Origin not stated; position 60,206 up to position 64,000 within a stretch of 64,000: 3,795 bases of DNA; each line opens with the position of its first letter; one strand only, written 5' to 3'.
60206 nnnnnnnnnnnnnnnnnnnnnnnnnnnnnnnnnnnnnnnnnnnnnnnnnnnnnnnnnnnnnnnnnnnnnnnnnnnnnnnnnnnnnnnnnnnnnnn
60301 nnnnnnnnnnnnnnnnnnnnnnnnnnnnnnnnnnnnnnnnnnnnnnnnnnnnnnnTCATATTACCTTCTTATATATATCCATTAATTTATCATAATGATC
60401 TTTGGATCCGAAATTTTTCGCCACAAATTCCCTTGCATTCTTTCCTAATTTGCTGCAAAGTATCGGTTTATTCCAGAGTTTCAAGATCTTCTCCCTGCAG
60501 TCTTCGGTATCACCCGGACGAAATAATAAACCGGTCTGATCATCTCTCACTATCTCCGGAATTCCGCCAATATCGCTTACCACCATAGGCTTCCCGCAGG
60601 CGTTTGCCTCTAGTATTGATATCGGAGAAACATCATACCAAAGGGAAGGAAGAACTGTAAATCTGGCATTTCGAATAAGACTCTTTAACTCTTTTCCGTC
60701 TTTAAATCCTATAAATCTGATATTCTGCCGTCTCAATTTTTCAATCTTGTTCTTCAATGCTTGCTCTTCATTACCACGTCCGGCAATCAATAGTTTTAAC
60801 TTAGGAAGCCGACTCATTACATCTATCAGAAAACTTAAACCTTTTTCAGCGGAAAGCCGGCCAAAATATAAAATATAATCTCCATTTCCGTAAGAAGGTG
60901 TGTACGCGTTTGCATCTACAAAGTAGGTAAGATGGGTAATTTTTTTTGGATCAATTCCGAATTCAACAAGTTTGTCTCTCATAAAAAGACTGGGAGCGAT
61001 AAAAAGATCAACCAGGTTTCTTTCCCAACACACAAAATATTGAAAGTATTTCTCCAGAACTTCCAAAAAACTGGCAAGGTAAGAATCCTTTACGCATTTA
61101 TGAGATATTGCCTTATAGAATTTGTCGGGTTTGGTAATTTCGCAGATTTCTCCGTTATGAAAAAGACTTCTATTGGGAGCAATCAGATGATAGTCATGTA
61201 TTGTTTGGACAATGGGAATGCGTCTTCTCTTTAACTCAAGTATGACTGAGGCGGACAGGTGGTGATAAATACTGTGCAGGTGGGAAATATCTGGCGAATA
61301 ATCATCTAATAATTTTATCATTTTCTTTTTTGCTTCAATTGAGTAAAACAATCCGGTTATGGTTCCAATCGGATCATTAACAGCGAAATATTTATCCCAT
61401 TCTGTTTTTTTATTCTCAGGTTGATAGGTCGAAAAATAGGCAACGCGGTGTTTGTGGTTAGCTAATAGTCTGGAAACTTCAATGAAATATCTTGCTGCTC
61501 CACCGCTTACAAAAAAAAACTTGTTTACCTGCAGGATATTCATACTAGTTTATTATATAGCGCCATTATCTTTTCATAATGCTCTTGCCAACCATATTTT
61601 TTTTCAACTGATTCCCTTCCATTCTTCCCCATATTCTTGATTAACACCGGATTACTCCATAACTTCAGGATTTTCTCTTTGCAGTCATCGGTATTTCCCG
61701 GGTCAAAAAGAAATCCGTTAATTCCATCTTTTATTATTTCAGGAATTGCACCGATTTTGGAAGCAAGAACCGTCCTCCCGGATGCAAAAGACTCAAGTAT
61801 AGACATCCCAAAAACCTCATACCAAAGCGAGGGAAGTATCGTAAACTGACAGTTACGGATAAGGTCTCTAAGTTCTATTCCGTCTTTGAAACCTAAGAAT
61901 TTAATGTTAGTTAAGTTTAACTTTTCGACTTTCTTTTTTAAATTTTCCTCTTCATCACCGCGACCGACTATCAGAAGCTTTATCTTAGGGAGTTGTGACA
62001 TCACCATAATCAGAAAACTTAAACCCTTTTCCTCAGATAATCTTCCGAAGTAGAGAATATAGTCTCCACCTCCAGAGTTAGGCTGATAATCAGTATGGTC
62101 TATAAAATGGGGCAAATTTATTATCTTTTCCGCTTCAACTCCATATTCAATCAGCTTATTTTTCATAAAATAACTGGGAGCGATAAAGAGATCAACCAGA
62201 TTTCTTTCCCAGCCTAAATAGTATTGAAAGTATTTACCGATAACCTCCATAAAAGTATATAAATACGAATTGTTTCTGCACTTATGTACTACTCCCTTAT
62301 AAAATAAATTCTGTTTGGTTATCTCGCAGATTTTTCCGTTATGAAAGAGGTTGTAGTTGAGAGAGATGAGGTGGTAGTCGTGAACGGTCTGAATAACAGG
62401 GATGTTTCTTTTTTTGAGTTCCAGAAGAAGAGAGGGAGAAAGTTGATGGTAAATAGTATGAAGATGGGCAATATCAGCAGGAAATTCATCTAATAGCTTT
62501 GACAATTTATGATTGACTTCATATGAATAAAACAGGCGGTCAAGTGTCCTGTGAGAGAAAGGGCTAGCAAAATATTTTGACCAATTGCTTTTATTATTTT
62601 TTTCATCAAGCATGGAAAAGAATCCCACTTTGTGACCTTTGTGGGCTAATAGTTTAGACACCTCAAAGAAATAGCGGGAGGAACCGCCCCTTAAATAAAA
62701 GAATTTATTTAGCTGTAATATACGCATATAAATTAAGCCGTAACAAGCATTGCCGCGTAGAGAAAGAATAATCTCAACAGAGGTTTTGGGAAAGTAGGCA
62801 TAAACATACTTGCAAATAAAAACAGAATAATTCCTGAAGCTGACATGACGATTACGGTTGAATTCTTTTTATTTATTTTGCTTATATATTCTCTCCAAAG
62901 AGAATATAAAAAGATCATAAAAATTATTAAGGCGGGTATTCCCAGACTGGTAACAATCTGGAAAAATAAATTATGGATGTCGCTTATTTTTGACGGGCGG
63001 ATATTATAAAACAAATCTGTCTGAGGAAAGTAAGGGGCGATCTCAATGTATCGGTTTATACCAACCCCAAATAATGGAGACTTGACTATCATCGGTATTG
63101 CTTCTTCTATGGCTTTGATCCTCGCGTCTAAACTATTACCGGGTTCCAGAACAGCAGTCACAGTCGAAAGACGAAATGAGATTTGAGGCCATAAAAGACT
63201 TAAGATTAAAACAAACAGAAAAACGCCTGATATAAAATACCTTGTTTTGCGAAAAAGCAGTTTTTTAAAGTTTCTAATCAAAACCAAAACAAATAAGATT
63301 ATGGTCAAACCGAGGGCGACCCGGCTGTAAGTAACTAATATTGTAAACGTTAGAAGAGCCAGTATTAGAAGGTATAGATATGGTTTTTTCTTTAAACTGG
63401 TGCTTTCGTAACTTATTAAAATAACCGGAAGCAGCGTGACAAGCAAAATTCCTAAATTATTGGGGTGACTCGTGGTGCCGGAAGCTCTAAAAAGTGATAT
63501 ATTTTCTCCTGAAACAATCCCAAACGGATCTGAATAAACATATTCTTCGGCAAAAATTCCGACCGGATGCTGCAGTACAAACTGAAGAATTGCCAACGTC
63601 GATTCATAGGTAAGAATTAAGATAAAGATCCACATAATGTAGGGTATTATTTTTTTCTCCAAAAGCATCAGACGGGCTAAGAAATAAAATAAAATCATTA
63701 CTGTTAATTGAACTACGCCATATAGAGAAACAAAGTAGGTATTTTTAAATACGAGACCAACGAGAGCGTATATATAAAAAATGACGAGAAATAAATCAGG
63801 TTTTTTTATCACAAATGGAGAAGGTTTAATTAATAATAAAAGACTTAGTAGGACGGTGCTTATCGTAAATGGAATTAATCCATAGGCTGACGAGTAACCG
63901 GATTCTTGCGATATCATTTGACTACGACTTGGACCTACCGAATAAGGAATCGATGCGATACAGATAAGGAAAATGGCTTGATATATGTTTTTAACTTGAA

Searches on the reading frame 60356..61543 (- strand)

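Call 11: search_protein_families(library=pfam, proteins=[window:60356-61543:-], max_evalue=0.001)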
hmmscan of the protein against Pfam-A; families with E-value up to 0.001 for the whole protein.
window:60356-61543:- (395 aa): 7 families
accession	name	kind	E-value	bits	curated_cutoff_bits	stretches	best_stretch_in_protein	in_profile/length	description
PF00534.26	Glycos_transf_1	-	5e-39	134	26.4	1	218-372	12-171/172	Glycosyl transferases group 1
PF13692.12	Glyco_trans_1_4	-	1.5e-31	110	27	1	223-358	3-141/142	Glycosyl transferases group 1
PF13439.12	Glyco_transf_4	-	1e-18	68.4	28.5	1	14-210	2-167/170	Glycosyltransferase Family 4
PF13579.12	Glyco_trans_4_4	-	2e-09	38.4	29.7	1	14-205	1-155/158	Glycosyl transferase 4-like domain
PF13524.12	Glyco_trans_1_2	-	2.9e-09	37.5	25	1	238-388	4-143/144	Glycosyl transferase-like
PF20706.3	GT4-conflict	-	0.00027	20.5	26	1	214-335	190-323/385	Family 4 Glycosyltransferase in conflict systems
PF13477.12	Glyco_trans_4_2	-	0.00033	21.3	23.4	1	14-125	7-117/139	Glycosyl transferase 4-like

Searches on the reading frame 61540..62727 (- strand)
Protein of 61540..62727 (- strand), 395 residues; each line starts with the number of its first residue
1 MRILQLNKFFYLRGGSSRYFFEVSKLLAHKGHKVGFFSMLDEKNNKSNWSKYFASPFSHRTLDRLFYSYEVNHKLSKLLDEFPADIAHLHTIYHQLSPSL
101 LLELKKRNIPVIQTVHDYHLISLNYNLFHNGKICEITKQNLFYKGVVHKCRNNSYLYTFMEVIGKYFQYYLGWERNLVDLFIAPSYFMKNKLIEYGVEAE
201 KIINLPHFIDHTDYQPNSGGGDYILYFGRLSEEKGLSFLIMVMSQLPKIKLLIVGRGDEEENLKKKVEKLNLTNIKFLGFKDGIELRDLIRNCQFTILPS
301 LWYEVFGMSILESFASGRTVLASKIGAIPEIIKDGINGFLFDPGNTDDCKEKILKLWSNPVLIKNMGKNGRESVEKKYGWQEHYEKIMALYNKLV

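Call 11: search_protein_families(library=pfam, proteins=[window:61540-62727:-], max_evalue=0.001)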
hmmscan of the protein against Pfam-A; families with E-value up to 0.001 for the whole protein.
window:61540-62727:- (395 aa): 6 families
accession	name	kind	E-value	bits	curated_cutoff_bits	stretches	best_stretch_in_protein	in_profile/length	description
PF00534.26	Glycos_transf_1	-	4.6e-38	130.9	26.4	1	220-372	14-171/172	Glycosyl transferases group 1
PF13692.12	Glyco_trans_1_4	-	7.7e-31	107.7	27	1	223-359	3-142/142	Glycosyl transferases group 1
PF13439.12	Glyco_transf_4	-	1.6e-18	67.8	28.5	1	14-211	2-168/170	Glycosyltransferase Family 4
PF13579.12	Glyco_trans_4_4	-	1.9e-06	28.7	29.7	1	14-203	1-153/158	Glycosyl transferase 4-like domain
PF13524.12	Glyco_trans_1_2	-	2.7e-06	27.8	25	1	239-388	5-143/144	Glycosyl transferase-like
PF13477.12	Glyco_trans_4_2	-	0.00089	19.9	23.4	0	11-119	4-112/139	Glycosyl transferase 4-like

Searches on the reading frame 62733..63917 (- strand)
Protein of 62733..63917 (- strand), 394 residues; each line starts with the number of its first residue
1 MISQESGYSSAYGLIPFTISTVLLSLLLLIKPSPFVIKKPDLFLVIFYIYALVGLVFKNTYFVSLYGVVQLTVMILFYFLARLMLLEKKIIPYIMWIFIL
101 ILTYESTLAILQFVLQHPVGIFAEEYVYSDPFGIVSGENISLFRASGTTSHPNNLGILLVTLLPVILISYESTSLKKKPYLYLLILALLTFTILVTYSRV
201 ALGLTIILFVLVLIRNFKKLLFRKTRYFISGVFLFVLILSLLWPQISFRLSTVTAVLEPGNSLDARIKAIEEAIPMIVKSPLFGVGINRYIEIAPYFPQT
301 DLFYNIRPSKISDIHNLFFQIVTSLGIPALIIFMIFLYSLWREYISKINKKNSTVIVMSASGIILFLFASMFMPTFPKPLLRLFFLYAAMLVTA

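Call 11: search_protein_families(library=pfam, proteins=[window:62733-63917:-], max_evalue=0.001)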
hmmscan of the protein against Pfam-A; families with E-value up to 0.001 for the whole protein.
window:62733-63917:- (394 aa): 1 family
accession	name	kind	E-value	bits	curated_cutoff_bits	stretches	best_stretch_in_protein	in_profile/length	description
PF04932.20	Wzy_C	-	1.1e-18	67.9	31.7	1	185-334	2-149/149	O-Antigen ligase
